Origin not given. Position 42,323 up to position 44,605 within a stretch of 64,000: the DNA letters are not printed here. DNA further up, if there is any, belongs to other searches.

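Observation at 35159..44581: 2108-bp perfect direct repeat creates two LXG genes with identical 664-aa N-termini and unrelated C-termini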

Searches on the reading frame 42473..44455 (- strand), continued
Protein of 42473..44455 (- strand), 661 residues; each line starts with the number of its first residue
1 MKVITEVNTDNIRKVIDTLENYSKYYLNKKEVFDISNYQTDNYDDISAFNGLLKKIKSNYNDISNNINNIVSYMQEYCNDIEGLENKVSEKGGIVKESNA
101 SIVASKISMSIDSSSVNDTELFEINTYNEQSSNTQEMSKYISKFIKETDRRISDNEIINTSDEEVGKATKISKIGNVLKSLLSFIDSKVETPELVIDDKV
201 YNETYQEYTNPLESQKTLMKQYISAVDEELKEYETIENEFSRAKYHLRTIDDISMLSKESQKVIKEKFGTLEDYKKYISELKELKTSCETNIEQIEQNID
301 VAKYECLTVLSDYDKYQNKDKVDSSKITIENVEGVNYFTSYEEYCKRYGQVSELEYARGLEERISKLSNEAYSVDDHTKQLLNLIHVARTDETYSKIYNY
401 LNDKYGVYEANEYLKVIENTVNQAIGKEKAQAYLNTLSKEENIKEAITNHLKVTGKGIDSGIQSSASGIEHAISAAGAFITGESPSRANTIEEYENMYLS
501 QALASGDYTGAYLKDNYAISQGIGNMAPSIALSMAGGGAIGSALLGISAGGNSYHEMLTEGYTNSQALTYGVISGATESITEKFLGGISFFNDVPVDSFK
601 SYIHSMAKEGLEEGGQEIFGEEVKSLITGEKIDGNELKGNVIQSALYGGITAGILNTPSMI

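Call 44: search_solved_structures(query=A1, max_evalue=10, show_alignments=2)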
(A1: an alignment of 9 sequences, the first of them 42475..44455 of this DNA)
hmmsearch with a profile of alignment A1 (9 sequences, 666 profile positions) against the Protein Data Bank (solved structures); distinct sequences matched with E-value up to 10: 27.
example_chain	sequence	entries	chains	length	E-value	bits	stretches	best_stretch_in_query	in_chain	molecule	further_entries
9l08_A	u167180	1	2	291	5.6e-05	25.3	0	583-629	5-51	Covalently Connected Cytochrome c555 trimer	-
7ycs_A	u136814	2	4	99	0.15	13.9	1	396-430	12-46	Toxin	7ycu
6kos_A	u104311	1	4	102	0.18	13.7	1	43-119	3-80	SUWA (Super WA20)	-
7x5d_A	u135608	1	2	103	0.23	13.3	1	227-304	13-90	Lamin-A/C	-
2pms_C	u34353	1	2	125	0.37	12.6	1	225-310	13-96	PNEUMOCOCCAL SURFACE PROTEIN A (PSPA)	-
4tko_B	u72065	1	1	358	0.39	12.5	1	158-306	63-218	EmrA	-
2zdi_A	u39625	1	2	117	0.43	12.4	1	208-308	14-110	Prefoldin subunit beta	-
1p68_A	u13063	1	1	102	0.44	12.4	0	276-306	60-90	De novo designed protein S-824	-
6igv_A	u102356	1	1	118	0.52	12.1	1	190-268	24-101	Kinesin-1 heavy chain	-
7uhb_K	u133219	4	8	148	0.61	11.9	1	213-304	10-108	Multivalent miniprotein inhibitor AHB2-2GS-SB175 | Pan-variant miniprotein TRI2-2 | TRI2-2 minibinder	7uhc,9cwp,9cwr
5cx2_B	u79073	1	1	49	0.66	11.8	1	281-320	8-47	Coronin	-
6ign_A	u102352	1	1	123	0.67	11.8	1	190-272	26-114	Kinesin-1 heavy chain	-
5cx2_C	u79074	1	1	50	0.7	11.7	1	281-320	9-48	Coronin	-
5cx2_A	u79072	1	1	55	0.74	11.6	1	279-320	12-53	Coronin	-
6ah6_A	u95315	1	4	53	0.75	11.6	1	280-320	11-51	Coronin-like protein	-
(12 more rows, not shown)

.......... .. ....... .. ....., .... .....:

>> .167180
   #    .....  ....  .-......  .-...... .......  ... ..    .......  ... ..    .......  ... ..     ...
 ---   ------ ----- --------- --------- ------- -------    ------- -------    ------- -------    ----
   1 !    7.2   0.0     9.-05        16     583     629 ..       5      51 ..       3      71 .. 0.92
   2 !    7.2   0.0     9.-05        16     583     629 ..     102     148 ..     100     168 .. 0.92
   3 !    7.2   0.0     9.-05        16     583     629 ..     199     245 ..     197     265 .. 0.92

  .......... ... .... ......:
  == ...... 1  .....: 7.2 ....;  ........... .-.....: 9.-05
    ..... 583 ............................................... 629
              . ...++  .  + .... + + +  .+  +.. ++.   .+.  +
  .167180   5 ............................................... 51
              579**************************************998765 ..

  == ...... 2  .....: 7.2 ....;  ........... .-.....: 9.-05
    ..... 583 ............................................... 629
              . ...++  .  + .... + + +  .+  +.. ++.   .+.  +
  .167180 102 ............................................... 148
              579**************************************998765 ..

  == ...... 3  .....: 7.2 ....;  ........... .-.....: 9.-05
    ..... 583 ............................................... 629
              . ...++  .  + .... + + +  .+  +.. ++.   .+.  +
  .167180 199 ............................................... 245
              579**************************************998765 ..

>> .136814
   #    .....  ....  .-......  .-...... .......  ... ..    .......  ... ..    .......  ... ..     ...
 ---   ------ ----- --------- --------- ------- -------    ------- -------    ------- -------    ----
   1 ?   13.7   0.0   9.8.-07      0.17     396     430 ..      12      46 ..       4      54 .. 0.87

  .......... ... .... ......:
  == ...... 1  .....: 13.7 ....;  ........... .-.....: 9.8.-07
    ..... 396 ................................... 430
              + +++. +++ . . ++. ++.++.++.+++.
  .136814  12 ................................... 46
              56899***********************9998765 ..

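Call 58: find_homologous_proteins(query=P0005, max_evalue=1e-20)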
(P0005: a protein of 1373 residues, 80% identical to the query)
Query P0005 (1373 aa): 10 proteins with E <= 1e-20 among 8000 candidates.
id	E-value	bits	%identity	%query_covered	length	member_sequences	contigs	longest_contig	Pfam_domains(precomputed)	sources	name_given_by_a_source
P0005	0.0e+0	3001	100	100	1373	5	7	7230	-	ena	-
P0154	0.0e+0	2703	90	100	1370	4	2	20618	-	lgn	-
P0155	0.0e+0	1905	64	100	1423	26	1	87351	-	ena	-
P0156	0.0e+0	1649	73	76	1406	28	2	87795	-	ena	-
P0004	0.0e+0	1269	65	67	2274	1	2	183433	-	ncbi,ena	-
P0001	0.0e+0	1163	77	52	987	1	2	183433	-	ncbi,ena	-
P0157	1.9e-75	273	33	19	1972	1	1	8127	-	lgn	-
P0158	5.3e-72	261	34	24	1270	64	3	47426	-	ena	-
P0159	8.8e-50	188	32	33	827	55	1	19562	-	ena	-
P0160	7.4e-21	92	39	12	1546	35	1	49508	-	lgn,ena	-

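Call 59: find_encoding_contigs(protein=P0154, flank=10000, max_places=10)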
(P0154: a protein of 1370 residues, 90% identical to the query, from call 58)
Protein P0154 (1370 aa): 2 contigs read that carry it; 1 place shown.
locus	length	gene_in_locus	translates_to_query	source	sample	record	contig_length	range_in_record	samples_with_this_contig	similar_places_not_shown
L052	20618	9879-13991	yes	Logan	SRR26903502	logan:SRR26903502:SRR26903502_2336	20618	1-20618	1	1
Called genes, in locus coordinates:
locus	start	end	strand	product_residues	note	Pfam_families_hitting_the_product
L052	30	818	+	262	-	PF04468:PSP1, PF28472:PSP1_3rd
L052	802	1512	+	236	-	PF02384:N6_Mtase, PF05175:MTS (weak)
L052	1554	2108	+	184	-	PF01195:Pept_tRNA_hydro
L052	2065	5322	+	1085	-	PF22590:Cas3-like_C_2 (faint), PF17757:UvrB_inter, PF02559:CarD_TRCF_RID, PF00270:DEAD, PF00271:Helicase_C, PF03461:TRCF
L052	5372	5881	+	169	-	PF04014:MazE_antitoxin, PF15714:SpoVT_C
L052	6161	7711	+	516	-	PF00133:tRNA-synt_1, PF01406:tRNA-synt_1e (faint), PF01921:tRNA-synt_1f (faint), PF09334:tRNA-synt_1g, PF00133:tRNA-synt_1, PF08264:Anticodon_1 (weak), PF19303:Anticodon_3 (weak)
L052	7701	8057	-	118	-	-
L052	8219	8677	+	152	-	-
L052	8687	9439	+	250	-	PF00069:Pkinase, PF01636:APH (faint), PF07714:PK_Tyr_Ser-Thr, PF03109:ABC1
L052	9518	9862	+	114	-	PF13780:DUF4176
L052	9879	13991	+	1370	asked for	-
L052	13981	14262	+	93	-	-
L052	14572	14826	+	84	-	-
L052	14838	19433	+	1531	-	PF01580:FtsK_SpoIIIE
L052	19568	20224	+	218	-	PF06013:WXG100 (faint)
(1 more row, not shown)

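Call 60: find_encoding_contigs(protein=P0005, flank=10000, max_places=10)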
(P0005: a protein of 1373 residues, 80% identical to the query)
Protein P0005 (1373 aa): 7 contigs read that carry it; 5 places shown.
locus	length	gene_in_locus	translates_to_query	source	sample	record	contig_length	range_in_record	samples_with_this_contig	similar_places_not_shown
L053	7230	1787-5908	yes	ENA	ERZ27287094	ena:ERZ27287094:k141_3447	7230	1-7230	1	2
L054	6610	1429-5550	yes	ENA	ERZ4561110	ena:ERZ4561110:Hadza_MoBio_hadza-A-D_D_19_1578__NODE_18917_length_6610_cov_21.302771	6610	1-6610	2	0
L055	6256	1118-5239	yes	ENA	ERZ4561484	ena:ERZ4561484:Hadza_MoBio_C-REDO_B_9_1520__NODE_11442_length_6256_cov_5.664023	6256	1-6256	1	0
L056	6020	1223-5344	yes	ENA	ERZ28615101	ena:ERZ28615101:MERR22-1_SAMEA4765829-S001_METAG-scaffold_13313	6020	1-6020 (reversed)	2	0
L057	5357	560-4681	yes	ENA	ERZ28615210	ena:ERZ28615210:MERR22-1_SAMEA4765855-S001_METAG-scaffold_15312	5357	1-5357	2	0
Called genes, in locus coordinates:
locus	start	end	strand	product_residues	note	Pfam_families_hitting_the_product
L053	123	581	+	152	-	-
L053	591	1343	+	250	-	PF00069:Pkinase, PF01636:APH (faint), PF07714:PK_Tyr_Ser-Thr, PF03109:ABC1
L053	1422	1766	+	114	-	PF13780:DUF4176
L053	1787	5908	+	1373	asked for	-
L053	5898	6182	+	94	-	-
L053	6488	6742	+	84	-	-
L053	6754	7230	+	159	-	?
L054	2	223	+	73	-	?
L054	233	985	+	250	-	PF00069:Pkinase, PF01636:APH (faint), PF07714:PK_Tyr_Ser-Thr, PF03109:ABC1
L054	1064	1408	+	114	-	PF13780:DUF4176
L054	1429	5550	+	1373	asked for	-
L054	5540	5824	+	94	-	-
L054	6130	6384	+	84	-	-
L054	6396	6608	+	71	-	?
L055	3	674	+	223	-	?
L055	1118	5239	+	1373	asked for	-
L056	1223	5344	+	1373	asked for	-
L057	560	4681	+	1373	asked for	-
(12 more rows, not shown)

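Call 62: find_encoding_contigs(protein=P0155, flank=10000, max_places=10)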
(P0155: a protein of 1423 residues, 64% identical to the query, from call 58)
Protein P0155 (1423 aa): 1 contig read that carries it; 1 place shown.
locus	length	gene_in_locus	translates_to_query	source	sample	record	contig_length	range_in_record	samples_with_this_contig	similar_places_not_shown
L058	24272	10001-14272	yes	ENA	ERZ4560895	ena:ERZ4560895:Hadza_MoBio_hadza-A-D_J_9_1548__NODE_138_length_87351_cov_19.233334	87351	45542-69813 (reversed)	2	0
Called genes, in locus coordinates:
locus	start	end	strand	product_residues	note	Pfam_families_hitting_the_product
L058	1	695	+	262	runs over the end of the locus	PF04468:PSP1, PF28472:PSP1_3rd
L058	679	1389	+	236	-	PF02384:N6_Mtase, PF05175:MTS, PF13847:Methyltransf_31 (weak)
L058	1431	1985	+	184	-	PF01195:Pept_tRNA_hydro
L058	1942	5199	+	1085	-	PF22590:Cas3-like_C_2 (faint), PF17757:UvrB_inter, PF02559:CarD_TRCF_RID, PF00270:DEAD, PF00271:Helicase_C, PF03461:TRCF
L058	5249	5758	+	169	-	PF04014:MazE_antitoxin, PF15714:SpoVT_C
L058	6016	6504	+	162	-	PF00293:NUDIX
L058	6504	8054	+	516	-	PF00133:tRNA-synt_1, PF01406:tRNA-synt_1e (faint), PF01921:tRNA-synt_1f (faint), PF09334:tRNA-synt_1g, PF00133:tRNA-synt_1, PF08264:Anticodon_1 (weak), PF19303:Anticodon_3 (weak)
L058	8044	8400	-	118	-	-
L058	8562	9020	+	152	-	-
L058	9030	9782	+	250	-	PF00069:Pkinase, PF07714:PK_Tyr_Ser-Thr, PF03109:ABC1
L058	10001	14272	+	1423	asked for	-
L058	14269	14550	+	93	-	-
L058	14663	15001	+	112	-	PF13780:DUF4176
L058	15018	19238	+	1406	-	-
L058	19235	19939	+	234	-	-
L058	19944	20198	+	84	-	-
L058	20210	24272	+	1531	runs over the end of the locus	PF01580:FtsK_SpoIIIE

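Call 63: find_encoding_contigs(protein=P0156, flank=10000, max_places=10)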
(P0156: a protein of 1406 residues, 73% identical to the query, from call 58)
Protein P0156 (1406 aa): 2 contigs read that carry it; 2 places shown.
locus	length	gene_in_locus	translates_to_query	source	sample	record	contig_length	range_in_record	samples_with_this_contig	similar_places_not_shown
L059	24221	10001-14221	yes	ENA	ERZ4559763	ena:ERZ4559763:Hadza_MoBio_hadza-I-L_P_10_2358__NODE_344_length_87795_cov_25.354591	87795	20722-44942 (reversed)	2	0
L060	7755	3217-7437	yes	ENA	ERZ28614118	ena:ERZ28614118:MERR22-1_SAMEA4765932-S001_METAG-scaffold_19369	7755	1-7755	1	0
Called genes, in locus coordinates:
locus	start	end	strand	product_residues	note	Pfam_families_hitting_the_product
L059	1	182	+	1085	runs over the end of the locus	PF22590:Cas3-like_C_2 (faint), PF17757:UvrB_inter, PF02559:CarD_TRCF_RID, PF00270:DEAD, PF00271:Helicase_C, PF03461:TRCF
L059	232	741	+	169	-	PF04014:MazE_antitoxin, PF15714:SpoVT_C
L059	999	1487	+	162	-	PF00293:NUDIX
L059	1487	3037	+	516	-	PF00133:tRNA-synt_1, PF01406:tRNA-synt_1e (faint), PF01921:tRNA-synt_1f (faint), PF09334:tRNA-synt_1g, PF00133:tRNA-synt_1, PF08264:Anticodon_1 (weak), PF19303:Anticodon_3 (weak)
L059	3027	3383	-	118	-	-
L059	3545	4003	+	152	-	-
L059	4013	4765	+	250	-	PF00069:Pkinase, PF01636:APH (faint), PF07714:PK_Tyr_Ser-Thr, PF03109:ABC1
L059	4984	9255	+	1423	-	-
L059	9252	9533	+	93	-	-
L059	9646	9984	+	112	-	PF13780:DUF4176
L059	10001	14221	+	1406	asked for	-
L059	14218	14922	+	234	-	-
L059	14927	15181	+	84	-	-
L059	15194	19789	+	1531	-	PF01580:FtsK_SpoIIIE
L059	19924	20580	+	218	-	PF06013:WXG100 (faint)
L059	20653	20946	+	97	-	-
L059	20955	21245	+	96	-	-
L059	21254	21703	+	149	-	-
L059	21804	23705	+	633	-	PF01935:DUF87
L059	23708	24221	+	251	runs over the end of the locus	PF01026:TatD_DNase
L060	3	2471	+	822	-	?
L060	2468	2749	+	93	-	-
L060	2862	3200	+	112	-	PF13780:DUF4176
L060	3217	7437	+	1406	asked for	-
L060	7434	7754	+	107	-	?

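Call 78: predict_structure(alignment_id=A2)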
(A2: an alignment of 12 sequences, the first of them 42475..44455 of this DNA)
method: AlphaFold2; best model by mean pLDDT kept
length: 660 residues; sequences in the alignment: 12
mean_pLDDT: 52.9   pTM: 0.48
mean pLDDT of the five models: 52.9, 52.5, 50.5, 50.2, 44.2
residues with pLDDT >= 90: 0; 70-90: 153; 50-70: 205; < 50: 302
segments of 3 or more residues with pLDDT < 50: 1-219, 224-230, 242-250, 281-289, 479-483, 531-540, 583-596, 598-600, 629-632, 657-660
pLDDT, mean of each block of 10 residues (from residue 1): 26 37 36 36 37 38 35 35 33 30 26 25 23 28 34 28 25 26 26 28 33 44 46 50 45 59 64 58 47 53 62 64 81 79 86 86 79 81 83 83 79 80 81 76 67 74 69 56 58 77 61 69 61 41 61 68 56 58 38 41 54 59 54 51 58 46
secondary structure, 60 per line:
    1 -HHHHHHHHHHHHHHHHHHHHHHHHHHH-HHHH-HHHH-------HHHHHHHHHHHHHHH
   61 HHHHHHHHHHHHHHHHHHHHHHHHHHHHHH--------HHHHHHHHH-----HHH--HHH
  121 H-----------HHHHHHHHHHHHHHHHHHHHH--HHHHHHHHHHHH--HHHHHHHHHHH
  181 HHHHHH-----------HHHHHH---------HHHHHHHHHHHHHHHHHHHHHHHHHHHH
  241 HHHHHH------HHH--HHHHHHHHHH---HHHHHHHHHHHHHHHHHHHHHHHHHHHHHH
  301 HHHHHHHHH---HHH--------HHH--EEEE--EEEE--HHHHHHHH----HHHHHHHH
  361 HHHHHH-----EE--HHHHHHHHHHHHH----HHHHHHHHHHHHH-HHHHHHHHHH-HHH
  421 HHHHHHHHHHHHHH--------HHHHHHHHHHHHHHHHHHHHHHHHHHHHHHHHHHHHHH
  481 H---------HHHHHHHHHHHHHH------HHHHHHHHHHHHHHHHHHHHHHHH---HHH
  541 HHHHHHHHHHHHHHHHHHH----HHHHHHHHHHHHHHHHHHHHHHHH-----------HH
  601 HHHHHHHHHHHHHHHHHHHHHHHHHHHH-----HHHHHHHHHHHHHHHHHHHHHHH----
elements in order (helices of 4 or more, strands of 3 or more residues): H2-28 H30-33 H35-38 H46-90 H99-107 H118-121 H133-153 H156-167 H170-186 H198-203 H213-246 H258-267 H271-309 E329-332 E335-338 H341-348 H353-366 H376-388 H393-405 H407-416 H418-434 H443-481 H491-504 H511-534 H538-559 H564-587 H599-628 H634-656
